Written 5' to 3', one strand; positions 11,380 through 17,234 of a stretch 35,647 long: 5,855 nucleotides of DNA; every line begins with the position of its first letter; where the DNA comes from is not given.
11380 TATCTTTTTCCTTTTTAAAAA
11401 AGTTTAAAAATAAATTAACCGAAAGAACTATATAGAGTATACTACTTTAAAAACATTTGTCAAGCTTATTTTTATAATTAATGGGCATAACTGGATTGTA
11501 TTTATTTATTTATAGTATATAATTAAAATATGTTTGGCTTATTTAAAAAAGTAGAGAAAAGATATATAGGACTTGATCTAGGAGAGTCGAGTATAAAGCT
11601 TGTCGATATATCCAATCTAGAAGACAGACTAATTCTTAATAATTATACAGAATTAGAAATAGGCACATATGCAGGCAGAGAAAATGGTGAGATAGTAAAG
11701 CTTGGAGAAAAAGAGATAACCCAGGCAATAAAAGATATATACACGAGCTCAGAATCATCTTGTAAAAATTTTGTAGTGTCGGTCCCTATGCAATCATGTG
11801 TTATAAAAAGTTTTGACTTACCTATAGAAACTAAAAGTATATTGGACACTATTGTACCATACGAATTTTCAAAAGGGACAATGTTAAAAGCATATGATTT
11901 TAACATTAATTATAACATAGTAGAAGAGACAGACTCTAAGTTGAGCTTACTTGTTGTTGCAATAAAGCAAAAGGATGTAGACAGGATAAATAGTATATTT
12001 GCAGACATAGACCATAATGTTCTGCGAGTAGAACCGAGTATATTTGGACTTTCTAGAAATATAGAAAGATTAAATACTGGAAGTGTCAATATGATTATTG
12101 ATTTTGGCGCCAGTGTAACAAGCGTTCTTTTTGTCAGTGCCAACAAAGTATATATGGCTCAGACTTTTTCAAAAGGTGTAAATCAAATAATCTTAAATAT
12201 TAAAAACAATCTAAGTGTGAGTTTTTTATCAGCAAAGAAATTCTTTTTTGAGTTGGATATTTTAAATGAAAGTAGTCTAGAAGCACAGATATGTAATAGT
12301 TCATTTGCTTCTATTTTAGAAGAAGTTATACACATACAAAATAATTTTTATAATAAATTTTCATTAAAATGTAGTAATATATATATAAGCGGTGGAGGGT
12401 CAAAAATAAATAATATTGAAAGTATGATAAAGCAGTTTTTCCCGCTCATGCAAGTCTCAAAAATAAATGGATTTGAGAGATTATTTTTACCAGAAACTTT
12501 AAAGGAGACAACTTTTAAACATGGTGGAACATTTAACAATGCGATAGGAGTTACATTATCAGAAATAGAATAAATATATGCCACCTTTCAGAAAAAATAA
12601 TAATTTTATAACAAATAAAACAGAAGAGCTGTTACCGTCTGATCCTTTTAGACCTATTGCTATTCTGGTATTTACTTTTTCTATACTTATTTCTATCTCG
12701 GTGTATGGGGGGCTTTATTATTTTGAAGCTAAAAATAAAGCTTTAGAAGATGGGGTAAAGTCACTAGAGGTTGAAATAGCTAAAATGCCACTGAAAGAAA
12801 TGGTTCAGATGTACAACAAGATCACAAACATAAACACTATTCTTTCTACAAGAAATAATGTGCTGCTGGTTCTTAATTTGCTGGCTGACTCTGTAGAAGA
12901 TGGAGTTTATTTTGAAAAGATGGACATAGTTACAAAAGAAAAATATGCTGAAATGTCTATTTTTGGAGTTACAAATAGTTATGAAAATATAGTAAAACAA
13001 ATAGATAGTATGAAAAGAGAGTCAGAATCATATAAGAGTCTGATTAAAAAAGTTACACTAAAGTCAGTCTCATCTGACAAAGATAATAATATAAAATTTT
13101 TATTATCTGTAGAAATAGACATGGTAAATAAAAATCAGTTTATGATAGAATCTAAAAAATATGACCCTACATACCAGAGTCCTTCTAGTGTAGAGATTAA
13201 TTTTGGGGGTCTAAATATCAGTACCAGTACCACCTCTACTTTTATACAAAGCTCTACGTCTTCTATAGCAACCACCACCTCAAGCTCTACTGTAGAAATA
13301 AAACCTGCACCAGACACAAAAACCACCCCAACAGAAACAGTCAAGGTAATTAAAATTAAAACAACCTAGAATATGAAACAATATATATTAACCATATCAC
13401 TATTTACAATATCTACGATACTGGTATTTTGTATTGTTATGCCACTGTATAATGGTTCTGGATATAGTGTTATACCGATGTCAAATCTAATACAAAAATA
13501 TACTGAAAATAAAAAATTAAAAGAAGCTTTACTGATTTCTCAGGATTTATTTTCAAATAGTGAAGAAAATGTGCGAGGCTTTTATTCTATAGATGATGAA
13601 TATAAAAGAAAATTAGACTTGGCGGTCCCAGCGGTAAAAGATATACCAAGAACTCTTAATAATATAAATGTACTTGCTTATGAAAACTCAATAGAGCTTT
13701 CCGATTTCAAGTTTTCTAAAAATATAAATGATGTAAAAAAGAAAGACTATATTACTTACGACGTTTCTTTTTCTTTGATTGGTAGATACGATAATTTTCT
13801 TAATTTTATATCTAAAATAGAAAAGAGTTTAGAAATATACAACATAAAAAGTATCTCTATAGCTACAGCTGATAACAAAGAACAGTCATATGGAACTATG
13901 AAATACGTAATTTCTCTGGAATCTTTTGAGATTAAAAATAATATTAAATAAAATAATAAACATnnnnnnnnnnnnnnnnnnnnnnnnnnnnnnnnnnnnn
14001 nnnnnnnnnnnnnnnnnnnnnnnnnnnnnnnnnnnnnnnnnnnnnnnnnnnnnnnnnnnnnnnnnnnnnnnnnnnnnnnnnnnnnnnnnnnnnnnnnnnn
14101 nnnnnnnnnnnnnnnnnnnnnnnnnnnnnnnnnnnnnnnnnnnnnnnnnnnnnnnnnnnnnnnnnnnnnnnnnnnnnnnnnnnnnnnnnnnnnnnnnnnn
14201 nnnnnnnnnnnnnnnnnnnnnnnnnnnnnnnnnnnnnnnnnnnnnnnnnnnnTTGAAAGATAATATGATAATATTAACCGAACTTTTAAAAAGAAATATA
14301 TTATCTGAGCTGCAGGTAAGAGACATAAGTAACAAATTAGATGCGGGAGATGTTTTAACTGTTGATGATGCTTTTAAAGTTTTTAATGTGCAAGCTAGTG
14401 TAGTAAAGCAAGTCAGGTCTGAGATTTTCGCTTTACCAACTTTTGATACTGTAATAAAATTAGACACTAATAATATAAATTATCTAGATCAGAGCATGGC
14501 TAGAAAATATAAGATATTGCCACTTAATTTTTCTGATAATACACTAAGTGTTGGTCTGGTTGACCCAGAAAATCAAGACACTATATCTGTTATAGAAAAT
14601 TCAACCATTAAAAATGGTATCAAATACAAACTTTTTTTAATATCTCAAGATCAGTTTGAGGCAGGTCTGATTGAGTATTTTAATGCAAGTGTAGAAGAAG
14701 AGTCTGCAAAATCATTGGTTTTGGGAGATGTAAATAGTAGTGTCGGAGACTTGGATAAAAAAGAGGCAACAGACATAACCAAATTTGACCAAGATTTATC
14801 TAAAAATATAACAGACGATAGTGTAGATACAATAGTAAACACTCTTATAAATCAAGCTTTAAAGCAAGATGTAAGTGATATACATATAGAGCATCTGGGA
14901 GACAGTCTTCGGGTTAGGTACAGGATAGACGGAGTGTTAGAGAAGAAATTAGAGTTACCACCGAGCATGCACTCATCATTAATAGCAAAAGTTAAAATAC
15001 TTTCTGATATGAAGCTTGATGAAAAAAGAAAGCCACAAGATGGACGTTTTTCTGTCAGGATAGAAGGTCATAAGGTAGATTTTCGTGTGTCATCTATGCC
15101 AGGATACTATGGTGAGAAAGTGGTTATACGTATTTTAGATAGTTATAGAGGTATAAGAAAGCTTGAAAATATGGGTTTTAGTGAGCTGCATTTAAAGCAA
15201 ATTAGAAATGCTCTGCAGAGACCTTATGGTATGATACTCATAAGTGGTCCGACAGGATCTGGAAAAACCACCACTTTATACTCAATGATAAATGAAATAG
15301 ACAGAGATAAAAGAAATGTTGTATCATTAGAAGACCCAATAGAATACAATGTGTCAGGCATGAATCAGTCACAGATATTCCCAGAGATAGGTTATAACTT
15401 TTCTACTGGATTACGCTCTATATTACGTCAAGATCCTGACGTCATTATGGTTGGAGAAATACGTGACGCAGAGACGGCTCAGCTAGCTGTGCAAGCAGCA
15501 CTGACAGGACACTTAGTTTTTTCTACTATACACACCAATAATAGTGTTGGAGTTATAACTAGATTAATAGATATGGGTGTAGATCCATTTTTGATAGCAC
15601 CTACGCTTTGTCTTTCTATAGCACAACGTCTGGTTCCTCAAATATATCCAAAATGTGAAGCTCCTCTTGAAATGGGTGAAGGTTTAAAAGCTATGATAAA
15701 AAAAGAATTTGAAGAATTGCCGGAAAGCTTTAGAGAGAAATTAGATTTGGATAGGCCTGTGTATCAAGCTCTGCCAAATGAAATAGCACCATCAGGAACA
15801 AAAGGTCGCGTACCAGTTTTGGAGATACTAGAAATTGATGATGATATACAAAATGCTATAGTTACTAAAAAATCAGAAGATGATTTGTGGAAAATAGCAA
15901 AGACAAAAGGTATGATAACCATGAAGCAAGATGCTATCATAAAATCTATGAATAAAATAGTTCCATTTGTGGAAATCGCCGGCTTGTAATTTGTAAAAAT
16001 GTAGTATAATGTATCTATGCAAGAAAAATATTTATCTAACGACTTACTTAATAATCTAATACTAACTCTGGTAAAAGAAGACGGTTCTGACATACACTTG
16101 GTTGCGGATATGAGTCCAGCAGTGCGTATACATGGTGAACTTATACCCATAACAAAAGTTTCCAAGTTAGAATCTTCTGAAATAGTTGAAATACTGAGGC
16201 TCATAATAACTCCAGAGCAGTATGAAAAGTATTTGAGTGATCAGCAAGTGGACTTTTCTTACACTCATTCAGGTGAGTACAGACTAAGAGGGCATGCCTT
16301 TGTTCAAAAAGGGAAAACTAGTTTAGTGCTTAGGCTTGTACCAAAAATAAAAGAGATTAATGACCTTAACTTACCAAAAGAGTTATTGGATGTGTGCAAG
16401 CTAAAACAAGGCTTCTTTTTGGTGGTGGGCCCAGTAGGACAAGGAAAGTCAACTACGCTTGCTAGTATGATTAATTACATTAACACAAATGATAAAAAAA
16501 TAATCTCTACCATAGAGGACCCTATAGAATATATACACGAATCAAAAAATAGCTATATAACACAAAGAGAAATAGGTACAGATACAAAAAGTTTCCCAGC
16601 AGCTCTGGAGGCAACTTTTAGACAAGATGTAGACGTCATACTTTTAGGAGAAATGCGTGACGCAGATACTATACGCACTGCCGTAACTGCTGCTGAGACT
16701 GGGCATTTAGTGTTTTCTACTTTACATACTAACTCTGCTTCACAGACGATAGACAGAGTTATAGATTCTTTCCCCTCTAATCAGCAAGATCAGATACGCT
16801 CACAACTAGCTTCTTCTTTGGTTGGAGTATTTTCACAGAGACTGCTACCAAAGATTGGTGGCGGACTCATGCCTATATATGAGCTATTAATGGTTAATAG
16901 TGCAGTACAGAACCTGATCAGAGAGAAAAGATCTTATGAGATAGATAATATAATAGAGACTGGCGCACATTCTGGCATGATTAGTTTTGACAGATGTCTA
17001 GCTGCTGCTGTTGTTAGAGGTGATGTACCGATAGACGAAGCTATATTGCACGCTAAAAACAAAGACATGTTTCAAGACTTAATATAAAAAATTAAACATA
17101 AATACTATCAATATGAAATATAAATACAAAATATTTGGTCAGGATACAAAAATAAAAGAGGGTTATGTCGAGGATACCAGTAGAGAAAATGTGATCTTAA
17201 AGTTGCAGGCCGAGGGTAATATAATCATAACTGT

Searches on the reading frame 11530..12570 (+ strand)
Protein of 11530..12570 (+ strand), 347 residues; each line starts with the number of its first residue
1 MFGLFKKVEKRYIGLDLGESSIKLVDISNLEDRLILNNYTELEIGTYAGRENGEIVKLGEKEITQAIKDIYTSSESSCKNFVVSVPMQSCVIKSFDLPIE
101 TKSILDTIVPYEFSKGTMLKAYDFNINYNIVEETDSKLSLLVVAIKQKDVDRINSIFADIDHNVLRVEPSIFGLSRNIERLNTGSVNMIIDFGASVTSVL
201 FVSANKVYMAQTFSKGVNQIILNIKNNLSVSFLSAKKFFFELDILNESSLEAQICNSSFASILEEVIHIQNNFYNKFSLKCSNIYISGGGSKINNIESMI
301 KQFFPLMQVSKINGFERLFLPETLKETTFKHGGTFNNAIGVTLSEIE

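Call 13: search_protein_families(library=pfam, proteins=[window:11530-12570:+], max_evalue=0.001)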
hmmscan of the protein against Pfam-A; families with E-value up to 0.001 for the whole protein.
window:11530-12570:+ (347 aa): 1 family
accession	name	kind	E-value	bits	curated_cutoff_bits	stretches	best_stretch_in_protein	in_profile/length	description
PF11104.14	PilM_2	-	3.1e-10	39.9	27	1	14-330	1-323/340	Type IV pilus assembly protein PilM;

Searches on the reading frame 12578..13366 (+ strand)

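Call 13: search_protein_families(library=pfam, proteins=[window:12578-13366:+], max_evalue=0.001)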
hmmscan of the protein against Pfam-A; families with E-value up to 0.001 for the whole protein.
window:12578-13366:+ (263 aa): 1 family
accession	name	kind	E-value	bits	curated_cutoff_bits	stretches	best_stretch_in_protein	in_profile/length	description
PF05137.18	PilN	-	0.00018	22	22.8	1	98-179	2-77/78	Fimbrial assembly protein (PilN)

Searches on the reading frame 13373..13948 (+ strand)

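Call 14: search_protein_families(library=pfam, proteins=[window:13373-13948:+], max_evalue=0.001)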
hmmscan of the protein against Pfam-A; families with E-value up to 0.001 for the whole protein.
window:13373-13948:+ (192 aa): 1 family
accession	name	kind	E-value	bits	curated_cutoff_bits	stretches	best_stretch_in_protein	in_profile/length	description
PF04350.18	PilO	-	2e-08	34.9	22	1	46-180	8-136/145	Pilus assembly protein, PilO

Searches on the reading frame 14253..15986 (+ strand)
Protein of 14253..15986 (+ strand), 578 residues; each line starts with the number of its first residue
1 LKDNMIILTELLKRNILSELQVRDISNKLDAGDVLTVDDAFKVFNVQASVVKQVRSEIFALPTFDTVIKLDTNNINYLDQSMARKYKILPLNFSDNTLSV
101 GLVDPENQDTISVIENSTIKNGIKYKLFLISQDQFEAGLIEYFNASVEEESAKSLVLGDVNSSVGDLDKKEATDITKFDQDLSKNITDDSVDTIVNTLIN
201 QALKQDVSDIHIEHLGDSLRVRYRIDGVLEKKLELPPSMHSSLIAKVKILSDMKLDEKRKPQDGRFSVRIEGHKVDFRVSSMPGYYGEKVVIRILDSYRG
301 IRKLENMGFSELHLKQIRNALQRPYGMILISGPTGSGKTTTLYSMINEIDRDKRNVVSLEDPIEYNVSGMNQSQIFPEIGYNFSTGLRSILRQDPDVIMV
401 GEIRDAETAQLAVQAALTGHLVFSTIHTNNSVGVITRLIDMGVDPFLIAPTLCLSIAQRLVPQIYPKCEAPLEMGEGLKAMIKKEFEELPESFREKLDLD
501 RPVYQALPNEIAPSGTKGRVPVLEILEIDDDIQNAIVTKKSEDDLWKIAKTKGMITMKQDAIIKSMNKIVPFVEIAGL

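Call 14: search_protein_families(library=pfam, proteins=[window:14253-15986:+], max_evalue=0.001)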
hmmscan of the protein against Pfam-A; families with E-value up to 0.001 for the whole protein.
window:14253-15986:+ (578 aa): 9 families
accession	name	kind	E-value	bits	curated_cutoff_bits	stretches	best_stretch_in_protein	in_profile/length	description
PF00437.27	T2SSE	-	1.4e-113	379.8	24.9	1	188-572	5-365/370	Type II/IV secretion system protein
PF05157.20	MshEN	-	1.1e-09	38.5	23.1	1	69-145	12-86/90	MshEN domain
PF13173.12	AAA_14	-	0.0002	21.8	27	1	327-416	4-84/129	AAA domain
PF13401.12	AAA_22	-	0.00023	21.9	27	1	325-392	5-65/130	AAA domain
PF25199.1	nSTAND_NTPase5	-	0.00029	21.1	34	0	318-362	34-79/145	Novel STAND NTPase 5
PF20720.3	nSTAND3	-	0.00029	21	27.2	0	325-366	17-58/155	Novel STAND NTPase 3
PF13191.12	AAA_16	-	0.00039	21.4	32.6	1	312-360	7-58/167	AAA ATPase domain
PF13086.12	AAA_11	-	0.0005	20.3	27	0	315-349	8-41/257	AAA domain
PF01637.24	ATPase_2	-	0.00056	20.2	33.2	0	311-361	5-56/225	ATPase domain predominantly from Archaea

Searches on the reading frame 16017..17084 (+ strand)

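Call 14: search_protein_families(library=pfam, proteins=[window:16017-17084:+], max_evalue=0.001)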
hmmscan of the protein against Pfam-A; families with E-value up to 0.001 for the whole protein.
window:16017-17084:+ (356 aa): 1 family
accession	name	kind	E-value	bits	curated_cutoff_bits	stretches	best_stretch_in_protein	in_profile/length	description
PF00437.27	T2SSE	-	1.8e-44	152.4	24.9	1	9-280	10-281/370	Type II/IV secretion system protein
